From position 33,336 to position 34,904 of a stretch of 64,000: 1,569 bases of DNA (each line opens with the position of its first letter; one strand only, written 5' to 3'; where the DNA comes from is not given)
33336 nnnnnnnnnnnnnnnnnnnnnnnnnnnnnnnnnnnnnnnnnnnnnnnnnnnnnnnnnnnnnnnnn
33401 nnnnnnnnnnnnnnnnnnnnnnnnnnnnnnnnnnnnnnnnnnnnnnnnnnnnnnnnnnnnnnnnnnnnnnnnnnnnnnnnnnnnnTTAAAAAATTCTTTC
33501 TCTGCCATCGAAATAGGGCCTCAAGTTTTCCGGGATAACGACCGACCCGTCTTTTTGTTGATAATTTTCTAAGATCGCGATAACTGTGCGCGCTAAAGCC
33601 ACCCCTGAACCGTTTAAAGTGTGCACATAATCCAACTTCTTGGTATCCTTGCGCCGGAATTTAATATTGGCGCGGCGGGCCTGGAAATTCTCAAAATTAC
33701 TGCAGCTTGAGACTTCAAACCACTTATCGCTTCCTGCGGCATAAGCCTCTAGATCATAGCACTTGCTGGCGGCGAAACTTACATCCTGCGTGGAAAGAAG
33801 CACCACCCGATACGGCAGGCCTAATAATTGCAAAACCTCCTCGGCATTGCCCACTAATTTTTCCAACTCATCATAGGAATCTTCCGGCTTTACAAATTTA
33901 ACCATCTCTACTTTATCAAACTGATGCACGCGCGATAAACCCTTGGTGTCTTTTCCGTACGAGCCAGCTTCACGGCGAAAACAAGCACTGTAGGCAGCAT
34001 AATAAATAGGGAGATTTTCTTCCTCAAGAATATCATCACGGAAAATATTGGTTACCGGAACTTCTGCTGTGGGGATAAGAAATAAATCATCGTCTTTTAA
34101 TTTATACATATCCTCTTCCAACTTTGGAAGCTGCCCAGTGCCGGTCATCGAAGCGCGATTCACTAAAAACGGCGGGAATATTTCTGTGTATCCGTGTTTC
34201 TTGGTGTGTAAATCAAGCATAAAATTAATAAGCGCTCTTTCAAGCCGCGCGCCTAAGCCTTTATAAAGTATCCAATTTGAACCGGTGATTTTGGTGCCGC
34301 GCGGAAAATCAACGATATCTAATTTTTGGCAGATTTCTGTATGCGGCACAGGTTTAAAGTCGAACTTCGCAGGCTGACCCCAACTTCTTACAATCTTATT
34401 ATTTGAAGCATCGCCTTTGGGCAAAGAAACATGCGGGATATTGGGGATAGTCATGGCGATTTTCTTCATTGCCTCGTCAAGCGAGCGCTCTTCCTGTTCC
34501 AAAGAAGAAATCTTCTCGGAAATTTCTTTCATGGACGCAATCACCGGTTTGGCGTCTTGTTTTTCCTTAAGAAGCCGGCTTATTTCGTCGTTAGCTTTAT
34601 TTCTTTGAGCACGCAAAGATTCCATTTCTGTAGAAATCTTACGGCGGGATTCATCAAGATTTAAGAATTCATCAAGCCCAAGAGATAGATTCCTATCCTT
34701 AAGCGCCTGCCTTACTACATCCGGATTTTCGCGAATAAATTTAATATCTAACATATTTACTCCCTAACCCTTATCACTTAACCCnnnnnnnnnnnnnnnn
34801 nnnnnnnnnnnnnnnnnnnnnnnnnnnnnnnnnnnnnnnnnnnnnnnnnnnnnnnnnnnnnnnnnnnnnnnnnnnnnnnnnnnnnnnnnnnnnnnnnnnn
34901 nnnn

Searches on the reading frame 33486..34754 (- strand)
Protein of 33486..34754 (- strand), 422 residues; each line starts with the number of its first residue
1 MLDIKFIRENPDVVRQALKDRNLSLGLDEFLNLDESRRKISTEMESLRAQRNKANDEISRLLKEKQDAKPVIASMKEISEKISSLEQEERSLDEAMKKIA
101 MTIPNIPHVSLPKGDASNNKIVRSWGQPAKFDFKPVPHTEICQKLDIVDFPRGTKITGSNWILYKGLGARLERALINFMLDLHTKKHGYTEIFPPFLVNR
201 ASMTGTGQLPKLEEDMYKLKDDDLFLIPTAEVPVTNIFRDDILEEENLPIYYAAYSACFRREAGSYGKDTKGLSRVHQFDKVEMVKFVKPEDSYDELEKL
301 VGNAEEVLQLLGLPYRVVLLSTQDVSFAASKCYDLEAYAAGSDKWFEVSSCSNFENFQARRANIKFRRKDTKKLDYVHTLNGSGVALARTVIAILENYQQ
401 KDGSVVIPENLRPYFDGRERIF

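Call 63: search_protein_families(library=pfam, proteins=[window:33486-34754:-], max_evalue=0.001)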
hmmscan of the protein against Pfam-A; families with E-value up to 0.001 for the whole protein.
window:33486-34754:- (422 aa): 2 families
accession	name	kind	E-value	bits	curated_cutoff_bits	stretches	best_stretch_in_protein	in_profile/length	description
PF00587.30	tRNA-synt_2b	-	4.4e-43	147.8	29.3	1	218-398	2-179/179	tRNA synthetase class II core domain (G, H, P, S and T)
PF02403.27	Seryl_tRNA_N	-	7e-30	103.9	28.2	1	1-107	1-108/108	Seryl-tRNA synthetase N-terminal domain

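Call 75: find_homologous_proteins(query=window:33486-34754:-, max_evalue=1e-80)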
Query window:33486-34754:- (422 aa): 8000 proteins with E <= 1e-80 among 8000 candidates; the best 120 are listed.
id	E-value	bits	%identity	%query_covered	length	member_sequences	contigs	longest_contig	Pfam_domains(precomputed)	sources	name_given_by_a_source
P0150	3.9e-280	947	100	100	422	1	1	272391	PF00587.31,PF02403.28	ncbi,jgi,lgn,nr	ncbi:MAG: serine--tRNA ligase [Candidatus Omnitrophica bacterium]|jgi:seryl-tRNA synthetase|nr:serin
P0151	2.2e-228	776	80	100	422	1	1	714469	PF00587.31,PF02403.28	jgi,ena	-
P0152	2.9e-227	773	81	100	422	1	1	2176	PF00587.31,PF02403.28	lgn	-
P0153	8.0e-226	768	78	100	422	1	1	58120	PF00587.31,PF02403.28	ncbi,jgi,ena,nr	ncbi:MAG: serine--tRNA ligase [Candidatus Omnitrophica bacterium]|nr:serine--tRNA ligase [Candidatus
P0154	1.0e-225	767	78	100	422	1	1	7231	PF00587.31,PF02403.28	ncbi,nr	ncbi:MAG: serine--tRNA ligase [Candidatus Omnitrophica bacterium]|nr:serine--tRNA ligase [Candidatus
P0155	4.7e-225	765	79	100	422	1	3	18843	PF00587.31,PF02403.28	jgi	jgi:seryl-tRNA synthetase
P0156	4.7e-224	762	79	100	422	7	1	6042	PF00587.31,PF02403.28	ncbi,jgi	-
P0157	5.4e-224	762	80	100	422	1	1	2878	PF00587.31,PF02403.28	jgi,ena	-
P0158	6.7e-224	761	80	100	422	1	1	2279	PF00587.31,PF02403.28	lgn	-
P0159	1.5e-223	760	79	100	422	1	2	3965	PF00587.31,PF02403.28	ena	-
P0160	1.7e-223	760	79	100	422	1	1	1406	PF00587.31,PF02403.28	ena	-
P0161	1.8e-223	760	80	100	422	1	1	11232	PF00587.31,PF02403.28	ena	-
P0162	2.6e-223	759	79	100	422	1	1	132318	PF00587.31,PF02403.28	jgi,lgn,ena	-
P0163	4.5e-223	759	78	100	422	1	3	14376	PF00587.31,PF02403.28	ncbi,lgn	-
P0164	1.1e-222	757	79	100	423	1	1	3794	PF00587.31,PF02403.28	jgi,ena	-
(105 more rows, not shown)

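Call 76: find_encoding_contigs(protein=P0151, flank=6000, max_places=2)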
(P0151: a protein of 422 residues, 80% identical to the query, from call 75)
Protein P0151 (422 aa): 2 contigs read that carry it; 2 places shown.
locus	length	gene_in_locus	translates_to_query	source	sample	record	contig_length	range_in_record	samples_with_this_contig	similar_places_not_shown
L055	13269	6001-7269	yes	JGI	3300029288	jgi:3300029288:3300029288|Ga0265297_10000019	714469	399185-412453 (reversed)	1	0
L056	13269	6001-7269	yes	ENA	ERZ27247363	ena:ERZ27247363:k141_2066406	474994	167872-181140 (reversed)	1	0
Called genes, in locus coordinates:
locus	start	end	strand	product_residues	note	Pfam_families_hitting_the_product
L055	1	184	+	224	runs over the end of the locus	PF00005:ABC_tran, PF13304:AAA_21 (faint), PF02463:SMC_N (weak)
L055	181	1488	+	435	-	-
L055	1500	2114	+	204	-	PF01553:Acyltransferase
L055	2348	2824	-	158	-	-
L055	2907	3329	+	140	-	PF00072:Response_reg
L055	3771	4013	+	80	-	PF01541:GIY-YIG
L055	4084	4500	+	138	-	PF01951:Archease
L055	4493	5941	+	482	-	PF01139:RtcB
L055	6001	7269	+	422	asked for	PF02403:Seryl_tRNA_N, PF00587:tRNA-synt_2b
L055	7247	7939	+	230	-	-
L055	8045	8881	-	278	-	PF12146:Hydrolase_4, PF00561:Abhydrolase_1, PF12697:Abhydrolase_6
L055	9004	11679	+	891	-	PF00501:AMP-binding, PF00550:PP-binding, PF01553:Acyltransferase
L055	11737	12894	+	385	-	PF01306:LacY_symp (faint), PF07690:MFS_1, PF12832:MFS_1_like, PF00083:Sugar_tr, PF06779:MFS_4 (weak), PF05977:MFS_3 (weak), PF03137:OATP (weak), PF07690:MFS_1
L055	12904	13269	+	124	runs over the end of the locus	PF19660:DUF6163 (weak)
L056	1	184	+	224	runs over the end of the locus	PF00005:ABC_tran, PF13304:AAA_21 (faint), PF02463:SMC_N (weak)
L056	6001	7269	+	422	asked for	PF02403:Seryl_tRNA_N, PF00587:tRNA-synt_2b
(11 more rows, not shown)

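Call 77: find_encoding_contigs(protein=P0153, flank=6000, max_places=2)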
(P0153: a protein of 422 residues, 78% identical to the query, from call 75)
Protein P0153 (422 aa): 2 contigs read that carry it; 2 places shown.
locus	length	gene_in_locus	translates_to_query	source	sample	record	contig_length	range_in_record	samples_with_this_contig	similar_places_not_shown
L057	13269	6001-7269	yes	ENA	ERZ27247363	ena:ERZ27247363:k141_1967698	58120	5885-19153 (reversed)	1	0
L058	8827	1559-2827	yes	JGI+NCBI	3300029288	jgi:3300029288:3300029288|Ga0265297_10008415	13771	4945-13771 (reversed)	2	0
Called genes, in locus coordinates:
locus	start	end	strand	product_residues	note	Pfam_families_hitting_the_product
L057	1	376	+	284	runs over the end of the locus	PF17930:LpxI_N, PF06230:LpxI_C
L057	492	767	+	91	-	PF02922:CBM_48, PF16561:AMPK1_CBM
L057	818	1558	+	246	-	PF04055:Radical_SAM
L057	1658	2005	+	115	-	PF13240:Zn_Ribbon_1 (faint), PF13248:Zn_ribbon_3 (weak)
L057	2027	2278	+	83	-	-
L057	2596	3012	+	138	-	PF01951:Archease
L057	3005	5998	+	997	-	PF01139:RtcB, PF14890:Intein_splicing, PF01139:RtcB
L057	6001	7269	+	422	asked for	PF02403:Seryl_tRNA_N, PF00587:tRNA-synt_2b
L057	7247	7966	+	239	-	-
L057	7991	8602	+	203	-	-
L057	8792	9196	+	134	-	-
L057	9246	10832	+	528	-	PF00999:Na_H_Exchanger, PF02080:TrkA_C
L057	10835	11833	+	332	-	-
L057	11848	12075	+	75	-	-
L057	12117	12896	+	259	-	PF14023:Bestrophin-like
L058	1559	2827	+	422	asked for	PF02403:Seryl_tRNA_N, PF00587:tRNA-synt_2b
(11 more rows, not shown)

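Call 82: find_encoding_contigs(protein=P0162, flank=5000, max_places=2)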
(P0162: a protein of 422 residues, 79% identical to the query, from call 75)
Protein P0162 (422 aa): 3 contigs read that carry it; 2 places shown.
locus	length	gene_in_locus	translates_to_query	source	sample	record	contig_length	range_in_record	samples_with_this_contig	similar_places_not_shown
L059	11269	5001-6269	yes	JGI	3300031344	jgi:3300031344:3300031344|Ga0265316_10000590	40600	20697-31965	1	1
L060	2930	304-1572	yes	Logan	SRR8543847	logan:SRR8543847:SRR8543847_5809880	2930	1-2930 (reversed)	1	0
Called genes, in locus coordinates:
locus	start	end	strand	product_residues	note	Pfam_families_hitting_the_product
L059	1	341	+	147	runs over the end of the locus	PF13441:Gly-zipper_YMGG, PF13488:Gly-zipper_Omp (weak)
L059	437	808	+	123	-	-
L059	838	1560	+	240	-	-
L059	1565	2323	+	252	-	-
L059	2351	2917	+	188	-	PF04011:LemA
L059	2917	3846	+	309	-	PF13354:Beta-lactamase2, PF00768:Peptidase_S11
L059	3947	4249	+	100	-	-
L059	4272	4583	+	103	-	PF13248:Zn_ribbon_3 (weak)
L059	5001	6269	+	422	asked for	PF02403:Seryl_tRNA_N, PF00587:tRNA-synt_2b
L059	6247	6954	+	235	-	-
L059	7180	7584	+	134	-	-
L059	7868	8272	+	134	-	PF11399:DUF3192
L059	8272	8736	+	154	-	-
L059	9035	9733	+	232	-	-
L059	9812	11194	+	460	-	PF00672:HAMP, PF13487:HD_5, PF01966:HD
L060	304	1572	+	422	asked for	PF02403:Seryl_tRNA_N, PF00587:tRNA-synt_2b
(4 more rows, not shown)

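Call 83: find_encoding_contigs(protein=P0155, flank=5000, max_places=3)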
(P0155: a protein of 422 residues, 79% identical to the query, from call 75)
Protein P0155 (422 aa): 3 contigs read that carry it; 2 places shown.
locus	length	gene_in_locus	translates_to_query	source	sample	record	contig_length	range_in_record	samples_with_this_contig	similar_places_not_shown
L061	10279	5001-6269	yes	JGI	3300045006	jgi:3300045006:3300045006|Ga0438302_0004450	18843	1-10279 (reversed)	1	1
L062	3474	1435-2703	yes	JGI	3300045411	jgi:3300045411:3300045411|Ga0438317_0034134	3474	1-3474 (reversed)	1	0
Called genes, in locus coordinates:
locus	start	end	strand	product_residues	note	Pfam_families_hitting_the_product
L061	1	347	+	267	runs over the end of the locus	PF17930:LpxI_N, PF06230:LpxI_C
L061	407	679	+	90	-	PF02922:CBM_48, PF16561:AMPK1_CBM, PF22058:X25_BaPul_like (weak)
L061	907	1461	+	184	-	PF04055:Radical_SAM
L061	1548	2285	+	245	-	PF09394:Inhibitor_I42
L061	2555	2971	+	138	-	PF01951:Archease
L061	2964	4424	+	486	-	PF01139:RtcB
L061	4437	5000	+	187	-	PF03703:bPH_2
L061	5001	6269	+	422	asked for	PF02403:Seryl_tRNA_N, PF00587:tRNA-synt_2b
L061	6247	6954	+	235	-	-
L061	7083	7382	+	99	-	-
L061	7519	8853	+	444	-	PF00860:Xan_ur_permease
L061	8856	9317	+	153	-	-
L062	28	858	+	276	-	PF01139:RtcB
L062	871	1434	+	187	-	PF03703:bPH_2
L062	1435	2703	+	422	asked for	PF02403:Seryl_tRNA_N, PF00587:tRNA-synt_2b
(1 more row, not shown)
